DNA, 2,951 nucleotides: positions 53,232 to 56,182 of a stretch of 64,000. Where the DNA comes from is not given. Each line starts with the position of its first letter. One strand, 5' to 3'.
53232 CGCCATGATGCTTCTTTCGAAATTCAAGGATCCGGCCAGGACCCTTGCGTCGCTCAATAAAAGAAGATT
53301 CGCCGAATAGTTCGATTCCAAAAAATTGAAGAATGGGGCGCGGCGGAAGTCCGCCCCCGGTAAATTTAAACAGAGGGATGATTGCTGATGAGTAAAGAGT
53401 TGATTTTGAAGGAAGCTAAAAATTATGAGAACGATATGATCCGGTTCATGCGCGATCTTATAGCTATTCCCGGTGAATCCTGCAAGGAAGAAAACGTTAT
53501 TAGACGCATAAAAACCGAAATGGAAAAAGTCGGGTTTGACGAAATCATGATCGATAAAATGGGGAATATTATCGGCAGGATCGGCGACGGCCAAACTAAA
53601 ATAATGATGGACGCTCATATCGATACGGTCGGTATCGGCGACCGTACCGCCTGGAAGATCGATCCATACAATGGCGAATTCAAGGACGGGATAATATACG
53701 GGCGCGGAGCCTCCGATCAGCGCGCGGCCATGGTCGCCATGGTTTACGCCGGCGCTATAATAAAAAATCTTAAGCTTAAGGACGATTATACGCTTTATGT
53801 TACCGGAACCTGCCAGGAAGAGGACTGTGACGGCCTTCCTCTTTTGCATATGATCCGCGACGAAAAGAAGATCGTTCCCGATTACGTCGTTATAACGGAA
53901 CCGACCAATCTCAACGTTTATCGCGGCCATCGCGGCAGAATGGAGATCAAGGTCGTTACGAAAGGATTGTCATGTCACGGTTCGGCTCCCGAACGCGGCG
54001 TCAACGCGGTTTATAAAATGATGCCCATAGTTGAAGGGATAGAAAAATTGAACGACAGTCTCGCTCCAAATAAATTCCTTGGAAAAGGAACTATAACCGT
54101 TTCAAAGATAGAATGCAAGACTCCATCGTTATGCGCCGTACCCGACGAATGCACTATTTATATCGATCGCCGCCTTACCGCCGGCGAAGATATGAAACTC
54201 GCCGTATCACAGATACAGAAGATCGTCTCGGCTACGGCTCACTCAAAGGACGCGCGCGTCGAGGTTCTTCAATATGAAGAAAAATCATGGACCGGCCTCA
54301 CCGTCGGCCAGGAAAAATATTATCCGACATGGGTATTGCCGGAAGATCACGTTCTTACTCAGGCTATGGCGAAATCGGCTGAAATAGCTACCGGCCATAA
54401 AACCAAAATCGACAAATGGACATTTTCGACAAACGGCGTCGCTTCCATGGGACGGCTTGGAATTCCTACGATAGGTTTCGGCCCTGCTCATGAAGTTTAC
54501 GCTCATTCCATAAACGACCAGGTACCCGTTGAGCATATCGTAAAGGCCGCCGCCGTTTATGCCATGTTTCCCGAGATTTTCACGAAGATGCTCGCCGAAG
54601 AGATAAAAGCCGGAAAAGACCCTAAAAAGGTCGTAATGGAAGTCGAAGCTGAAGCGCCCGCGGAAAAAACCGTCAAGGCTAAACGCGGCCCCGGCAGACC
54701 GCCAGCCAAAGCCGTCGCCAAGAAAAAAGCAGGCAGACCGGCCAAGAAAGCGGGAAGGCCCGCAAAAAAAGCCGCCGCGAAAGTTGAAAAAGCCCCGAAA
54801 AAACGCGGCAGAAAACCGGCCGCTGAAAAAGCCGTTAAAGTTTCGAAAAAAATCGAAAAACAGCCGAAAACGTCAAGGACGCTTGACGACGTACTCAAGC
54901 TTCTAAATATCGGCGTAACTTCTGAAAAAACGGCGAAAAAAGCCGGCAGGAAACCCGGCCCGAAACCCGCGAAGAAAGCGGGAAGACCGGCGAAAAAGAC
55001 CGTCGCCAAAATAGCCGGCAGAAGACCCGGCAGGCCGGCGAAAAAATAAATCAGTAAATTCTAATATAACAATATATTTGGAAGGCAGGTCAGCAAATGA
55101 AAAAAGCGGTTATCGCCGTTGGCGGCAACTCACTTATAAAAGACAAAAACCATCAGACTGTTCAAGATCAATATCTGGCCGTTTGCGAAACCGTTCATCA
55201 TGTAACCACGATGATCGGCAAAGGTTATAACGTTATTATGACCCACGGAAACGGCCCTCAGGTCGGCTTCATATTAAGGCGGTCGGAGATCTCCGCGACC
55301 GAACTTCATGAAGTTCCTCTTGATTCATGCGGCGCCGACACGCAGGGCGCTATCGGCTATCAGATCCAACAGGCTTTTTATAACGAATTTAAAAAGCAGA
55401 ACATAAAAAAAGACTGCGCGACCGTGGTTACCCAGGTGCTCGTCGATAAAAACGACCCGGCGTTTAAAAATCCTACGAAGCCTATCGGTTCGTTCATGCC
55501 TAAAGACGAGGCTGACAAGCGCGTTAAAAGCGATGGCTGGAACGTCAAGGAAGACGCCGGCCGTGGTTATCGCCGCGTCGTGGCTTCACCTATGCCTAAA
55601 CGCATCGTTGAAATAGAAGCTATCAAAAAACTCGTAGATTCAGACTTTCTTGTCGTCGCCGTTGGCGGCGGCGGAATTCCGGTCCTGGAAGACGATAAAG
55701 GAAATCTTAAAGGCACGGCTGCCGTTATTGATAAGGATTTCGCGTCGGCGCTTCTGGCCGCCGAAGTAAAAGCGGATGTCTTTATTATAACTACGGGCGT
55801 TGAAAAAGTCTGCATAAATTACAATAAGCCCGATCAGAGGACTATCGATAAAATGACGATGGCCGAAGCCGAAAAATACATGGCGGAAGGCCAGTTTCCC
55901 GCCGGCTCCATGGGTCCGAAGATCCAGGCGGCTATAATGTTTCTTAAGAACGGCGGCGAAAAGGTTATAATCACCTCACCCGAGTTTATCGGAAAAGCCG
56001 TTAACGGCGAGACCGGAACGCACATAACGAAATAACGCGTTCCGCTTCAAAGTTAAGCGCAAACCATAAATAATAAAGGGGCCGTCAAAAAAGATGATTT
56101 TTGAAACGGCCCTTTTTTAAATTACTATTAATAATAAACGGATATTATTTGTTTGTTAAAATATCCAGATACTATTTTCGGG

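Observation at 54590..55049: M20 hydrolase (YgeY) fused to a histone-H1-like / AT-hook lysine-alanine-rich tail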

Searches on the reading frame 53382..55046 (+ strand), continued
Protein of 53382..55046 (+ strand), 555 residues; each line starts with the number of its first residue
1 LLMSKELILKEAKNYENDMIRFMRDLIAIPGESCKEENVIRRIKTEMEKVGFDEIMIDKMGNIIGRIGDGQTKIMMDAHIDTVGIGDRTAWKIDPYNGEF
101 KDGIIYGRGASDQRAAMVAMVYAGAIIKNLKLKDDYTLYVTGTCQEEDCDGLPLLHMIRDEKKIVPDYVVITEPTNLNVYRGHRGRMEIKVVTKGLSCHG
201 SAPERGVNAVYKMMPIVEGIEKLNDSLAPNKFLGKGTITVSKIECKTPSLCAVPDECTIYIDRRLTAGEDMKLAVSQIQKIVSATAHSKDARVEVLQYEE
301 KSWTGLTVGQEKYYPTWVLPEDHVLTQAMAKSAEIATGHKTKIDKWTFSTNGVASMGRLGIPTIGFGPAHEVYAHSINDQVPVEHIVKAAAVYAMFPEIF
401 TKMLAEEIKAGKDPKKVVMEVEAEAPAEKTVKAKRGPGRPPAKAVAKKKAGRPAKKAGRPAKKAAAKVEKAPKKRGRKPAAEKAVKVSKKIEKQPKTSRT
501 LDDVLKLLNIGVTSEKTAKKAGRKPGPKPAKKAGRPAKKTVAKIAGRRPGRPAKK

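Call 12: find_related_loci(query=window:53382-55046:+, collection=genome_contigs, flank=4000)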
Query window:53382-55046:+ (555 aa) in genome_contigs; peptide patterns used: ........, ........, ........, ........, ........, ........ (x = any residue, [..] = any of these).
81 stretches matched a pattern; 11 encode a relative of the query (tblastn E <= 1e-3); 11 distinct loci.
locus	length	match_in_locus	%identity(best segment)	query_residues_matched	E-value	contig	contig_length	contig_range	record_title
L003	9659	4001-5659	87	3-555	0e+0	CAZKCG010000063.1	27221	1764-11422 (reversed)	MAG TPA_asm: uncultured bacterium isolate SRP302447_co1_224 genome assembly, contig: NODE_4761_length_27221_cov_8.228116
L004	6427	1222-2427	79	3-406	0e+0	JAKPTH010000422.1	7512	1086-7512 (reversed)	MAG: bacterium isolate JPNA_metabat.86 k141_811928, whole genome shotgun sequence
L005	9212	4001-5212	78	3-409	0e+0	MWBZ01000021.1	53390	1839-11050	MAG: bacterium ADurb.Bin243 isolate ADurb.Bin243 BWY32_contig000021, whole genome shotgun sequence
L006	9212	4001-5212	78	2-409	0e+0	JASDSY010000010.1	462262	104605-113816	MAG: Candidatus Wallbacteria bacterium isolate P24860_112_MAG_55 P24860_112_S10_metaspades_1_length_462262_cov_23, whole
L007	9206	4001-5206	78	3-406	0e+0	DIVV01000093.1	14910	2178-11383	MAG TPA_asm: bacterium UBP16_UBA6123 isolate UBA6123 UBA6123_contig_10821, whole genome shotgun sequence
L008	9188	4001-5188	77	3-397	0e+0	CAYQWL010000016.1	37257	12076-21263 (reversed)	MAG TPA_asm: uncultured bacterium isolate SRP263991_co4_139 genome assembly, contig: NODE_1167_length_37257_cov_5.134616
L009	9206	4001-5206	58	2-412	5e-161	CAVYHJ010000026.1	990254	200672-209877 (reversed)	MAG: uncultured bacterium isolate MFD01231.bin.1.77 genome assembly, contig: contig_8206, whole genome shotgun sequence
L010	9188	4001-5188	56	2-402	1e-152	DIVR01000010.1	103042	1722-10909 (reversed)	MAG TPA_asm: bacterium UBP4_UBA6127 isolate UBA6127 UBA6127_contig_7319, whole genome shotgun sequence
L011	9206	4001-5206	78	3-406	0e+0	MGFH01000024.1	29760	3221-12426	MAG: Candidatus Wallbacteria bacterium GWC2_49_35 gwc2_scaffold_12355, whole genome shotgun sequence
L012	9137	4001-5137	45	16-397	2e-110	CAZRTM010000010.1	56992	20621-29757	MAG TPA_asm: uncultured Ardenticatenaceae bacterium isolate SRP263527_co1_253 genome assembly, contig: NODE_359_length_5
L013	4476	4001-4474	80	3-160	2e-82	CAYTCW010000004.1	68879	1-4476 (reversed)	MAG TPA_asm: uncultured bacterium isolate SRP192927_co10_55 genome assembly, contig: NODE_156_length_68879_cov_11.041047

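Call 32: find_encoding_contigs(protein=P0001, flank=1000, max_places=4)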
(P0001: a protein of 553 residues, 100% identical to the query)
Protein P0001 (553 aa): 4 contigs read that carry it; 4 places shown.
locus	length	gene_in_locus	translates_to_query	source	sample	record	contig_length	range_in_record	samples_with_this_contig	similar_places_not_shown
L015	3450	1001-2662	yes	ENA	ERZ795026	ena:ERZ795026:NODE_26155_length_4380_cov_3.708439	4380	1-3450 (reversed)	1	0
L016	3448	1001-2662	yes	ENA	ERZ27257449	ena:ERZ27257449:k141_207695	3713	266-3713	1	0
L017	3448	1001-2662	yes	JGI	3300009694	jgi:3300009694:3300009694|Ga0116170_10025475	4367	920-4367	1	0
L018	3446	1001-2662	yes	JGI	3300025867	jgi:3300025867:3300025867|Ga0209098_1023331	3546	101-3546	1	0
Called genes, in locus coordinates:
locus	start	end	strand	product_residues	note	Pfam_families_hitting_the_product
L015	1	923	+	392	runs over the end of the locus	PF02729:OTCace_N, PF00185:OTCace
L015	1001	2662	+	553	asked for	PF01546:Peptidase_M20, PF07687:M20_dimer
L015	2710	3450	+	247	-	?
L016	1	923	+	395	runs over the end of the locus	?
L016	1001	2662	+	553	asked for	PF01546:Peptidase_M20, PF07687:M20_dimer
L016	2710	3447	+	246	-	PF00696:AA_kinase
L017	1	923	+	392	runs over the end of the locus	PF02729:OTCace_N, PF00185:OTCace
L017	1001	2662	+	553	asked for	PF01546:Peptidase_M20, PF07687:M20_dimer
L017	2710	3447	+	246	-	PF00696:AA_kinase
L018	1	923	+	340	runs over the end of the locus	?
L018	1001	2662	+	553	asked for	PF01546:Peptidase_M20, PF07687:M20_dimer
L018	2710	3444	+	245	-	?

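Call 40: predict_structure(alignment_id=A4)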
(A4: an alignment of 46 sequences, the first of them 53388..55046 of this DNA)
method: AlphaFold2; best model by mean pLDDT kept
length: 553 residues; sequences in the alignment: 46
mean_pLDDT: 79.7   pTM: 0.73
mean pLDDT of the five models: 79.7, 79.3, 78.8, 78.4, 78.2
residues with pLDDT >= 90: 326; 70-90: 82; 50-70: 21; < 50: 124
segments of 3 or more residues with pLDDT < 50: 418-442, 447-449, 451-456, 458-496, 505-547, 550-553
pLDDT, mean of each block of 10 residues (from residue 1): 91 98 89 90 98 96 97 90 89 93 92 95 96 94 73 92 94 92 93 93 94 97 90 92 93 97 88 96 95 91 90 91 97 96 83 91 93 92 98 96 92 58 35 34 45 45 42 41 34 44 46 35 46 45 46 47
secondary structure, 60 per line:
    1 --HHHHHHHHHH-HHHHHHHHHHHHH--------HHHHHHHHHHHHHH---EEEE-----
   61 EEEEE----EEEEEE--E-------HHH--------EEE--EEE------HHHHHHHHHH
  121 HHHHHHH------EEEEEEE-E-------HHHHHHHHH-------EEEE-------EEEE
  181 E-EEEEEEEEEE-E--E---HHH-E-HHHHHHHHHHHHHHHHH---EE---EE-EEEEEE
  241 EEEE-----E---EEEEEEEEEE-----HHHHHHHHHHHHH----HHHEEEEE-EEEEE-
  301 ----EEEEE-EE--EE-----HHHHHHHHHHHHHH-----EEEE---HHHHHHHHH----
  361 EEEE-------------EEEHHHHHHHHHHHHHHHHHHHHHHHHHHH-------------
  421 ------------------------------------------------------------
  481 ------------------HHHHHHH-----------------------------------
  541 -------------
elements in order: H3-12 H14-26 H35-48 E52-55 E61-65 E70-75 E97-99 E102-104 H111-127 E134-140 H150-158 E166-169 E177-181 E183-192 H207-223 E235-244 E254-263 H269-281 E289-293 E295-299 E305-309 H322-335 E341-344 H348-356 E361-364 E378-380 H381-407 H499-505

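Call 41: search_solved_structures(query=window:53388-55046:+, max_evalue=1e-20)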
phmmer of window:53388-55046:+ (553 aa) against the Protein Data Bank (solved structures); distinct sequences matched with E-value up to 1e-20: 1.
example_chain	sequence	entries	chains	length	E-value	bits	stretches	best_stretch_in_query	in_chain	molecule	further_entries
3tx8_A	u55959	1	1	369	1.2e-21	80.5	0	16-219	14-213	Succinyl-diaminopimelate desuccinylase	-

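Call 46: list_cluster_members(proteins=[P0001, P0002, P0121])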
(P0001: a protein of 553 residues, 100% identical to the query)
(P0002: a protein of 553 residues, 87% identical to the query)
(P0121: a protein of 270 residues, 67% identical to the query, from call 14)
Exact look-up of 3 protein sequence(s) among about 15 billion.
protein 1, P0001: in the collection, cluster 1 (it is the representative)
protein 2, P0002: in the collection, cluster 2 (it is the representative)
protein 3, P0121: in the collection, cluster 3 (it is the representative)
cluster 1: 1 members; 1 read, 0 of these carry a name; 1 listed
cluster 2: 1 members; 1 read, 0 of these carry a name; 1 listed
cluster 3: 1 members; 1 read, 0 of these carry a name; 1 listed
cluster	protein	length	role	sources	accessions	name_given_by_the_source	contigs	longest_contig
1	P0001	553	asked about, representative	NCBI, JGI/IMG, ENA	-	-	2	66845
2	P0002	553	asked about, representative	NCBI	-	-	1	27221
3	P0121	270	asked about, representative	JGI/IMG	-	-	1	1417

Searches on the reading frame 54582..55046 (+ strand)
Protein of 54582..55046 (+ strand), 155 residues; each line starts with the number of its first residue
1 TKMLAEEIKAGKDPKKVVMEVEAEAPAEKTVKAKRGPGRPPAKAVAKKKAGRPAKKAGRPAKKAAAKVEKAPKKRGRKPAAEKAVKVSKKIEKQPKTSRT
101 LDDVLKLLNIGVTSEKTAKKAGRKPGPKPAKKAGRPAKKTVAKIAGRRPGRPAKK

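Call 14: find_homologous_proteins(query=window:54582-55046:+, max_evalue=0.01)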
Query seq(155 aa) (155 aa): 1 proteins with E <= 0.01 among 8000 candidates.
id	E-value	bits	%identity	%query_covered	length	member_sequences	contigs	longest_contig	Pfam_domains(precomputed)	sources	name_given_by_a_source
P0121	2.8e-36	143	67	71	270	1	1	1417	-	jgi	-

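Call 16: find_encoding_contigs(protein=P0121, flank=3000, max_places=4)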
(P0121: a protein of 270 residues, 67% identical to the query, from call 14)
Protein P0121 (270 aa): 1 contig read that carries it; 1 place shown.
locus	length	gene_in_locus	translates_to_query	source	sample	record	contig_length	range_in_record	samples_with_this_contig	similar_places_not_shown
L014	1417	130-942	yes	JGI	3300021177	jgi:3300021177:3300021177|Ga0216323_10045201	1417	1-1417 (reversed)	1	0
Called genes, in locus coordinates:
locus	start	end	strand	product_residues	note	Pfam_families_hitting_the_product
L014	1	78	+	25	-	?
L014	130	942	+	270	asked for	-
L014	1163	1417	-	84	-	?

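Call 18: search_protein_families(library=pfam, proteins=[window:54582-55046:+], max_evalue=10)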
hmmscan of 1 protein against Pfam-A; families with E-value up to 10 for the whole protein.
seq(155 aa): 1 family
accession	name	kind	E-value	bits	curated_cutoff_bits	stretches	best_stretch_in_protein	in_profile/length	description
PF19610.4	DUF6115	-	4.1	8.2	27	1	55-120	54-119/134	Family of unknown function (DUF6115)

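Call 27: search_protein_representatives(alignment_id=A3)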
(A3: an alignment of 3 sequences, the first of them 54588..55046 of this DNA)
Query: 3 sequences, 150 profile positions. Proteins with E-value up to 0.001 (for the whole library): 0; up to 1e-10: 0; up to 1e-30: 0. The best 0 are listed.

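Call 39: find_related_loci(query=A3, collection=metagenome_contigs, flank=3000)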
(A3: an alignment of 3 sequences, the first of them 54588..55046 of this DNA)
Query A3 (153 aa) in metagenome_contigs; peptide patterns used: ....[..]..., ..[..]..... (x = any residue, [..] = any of these).
600 stretches matched a pattern (row limit reached: there are more); 1 encode a relative of the query (tblastn E <= 1e-3); 1 distinct loci.
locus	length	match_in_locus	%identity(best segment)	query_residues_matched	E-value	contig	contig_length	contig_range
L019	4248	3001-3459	100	1-153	1e-90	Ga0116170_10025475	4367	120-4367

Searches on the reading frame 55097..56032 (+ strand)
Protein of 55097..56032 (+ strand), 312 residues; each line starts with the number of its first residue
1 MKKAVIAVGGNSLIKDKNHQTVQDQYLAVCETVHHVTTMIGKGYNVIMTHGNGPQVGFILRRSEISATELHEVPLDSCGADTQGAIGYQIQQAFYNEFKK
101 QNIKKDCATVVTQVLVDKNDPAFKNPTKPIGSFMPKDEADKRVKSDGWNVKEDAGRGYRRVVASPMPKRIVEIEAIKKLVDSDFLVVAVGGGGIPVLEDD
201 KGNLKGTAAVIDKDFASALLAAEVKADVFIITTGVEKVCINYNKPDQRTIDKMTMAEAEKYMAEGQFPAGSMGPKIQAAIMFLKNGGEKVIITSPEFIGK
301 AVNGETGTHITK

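Call 3: search_protein_families(library=pfam, proteins=[window:55097-56032:+], max_evalue=0.1)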
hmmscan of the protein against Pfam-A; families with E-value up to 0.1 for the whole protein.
window:55097-56032:+ (312 aa): 1 family
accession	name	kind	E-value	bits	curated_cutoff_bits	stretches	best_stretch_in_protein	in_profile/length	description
PF00696.33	AA_kinase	-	1.1e-26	94.4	24.9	1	2-294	1-234/234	Amino acid kinase family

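Call 4: search_protein_families(library=ncbifam, proteins=[window:55097-56032:+], max_evalue=0.01)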
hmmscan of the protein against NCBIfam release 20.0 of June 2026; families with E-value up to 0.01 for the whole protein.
window:55097-56032:+ (312 aa): 12 families
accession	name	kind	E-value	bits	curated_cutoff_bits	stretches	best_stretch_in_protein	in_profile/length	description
NF009007.0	PRK12352.1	subfamily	1.9e-128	427.9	266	1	2-312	3-315/316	carbamate kinase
TIGR00746.1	arcC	equivalog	7.1e-118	393.1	358.25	1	2-312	1-309/309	carbamate kinase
NF009008.0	PRK12354.1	subfamily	6.1e-95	317.9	361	1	3-311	2-299/308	carbamate kinase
NF006926.0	PRK09411.1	equivalog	8.6e-69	232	416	1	1-311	1-296/297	carbamate kinase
NF010661.0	PRK14058.1-3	equivalog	8.3e-09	34.9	251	1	150-311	119-271/283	acetylglutamate/acetylaminoadipate kinase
TIGR00761.1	argB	equivalog_domain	9.1e-09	35.2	151.3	1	180-292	123-231/231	acetylglutamate kinase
NF010659.0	PRK14058.1-1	equivalog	7.4e-08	31.8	223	1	180-310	138-266/267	[LysW]-aminoadipate kinase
TIGR01027.1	proB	equivalog_domain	1.5e-06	27.6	186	1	211-305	143-245/363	glutamate 5-kinase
NF010662.0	PRK14058.1-4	equivalog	1.6e-05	24.2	194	1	159-302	122-254/264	[LysW]-aminoadipate/[LysW]-glutamate kinase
TIGR01092.1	P5CS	equivalog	0.00013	20.3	796.75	1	204-305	162-267/715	delta l-pyrroline-5-carboxylate synthetase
TIGR02076.1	pyrH_arch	equivalog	0.00072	19.2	158.05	1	207-296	112-203/222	UMP kinase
NF010554.0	PRK13948.1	equivalog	0.0068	16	217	0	169-205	66-101/192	shikimate kinase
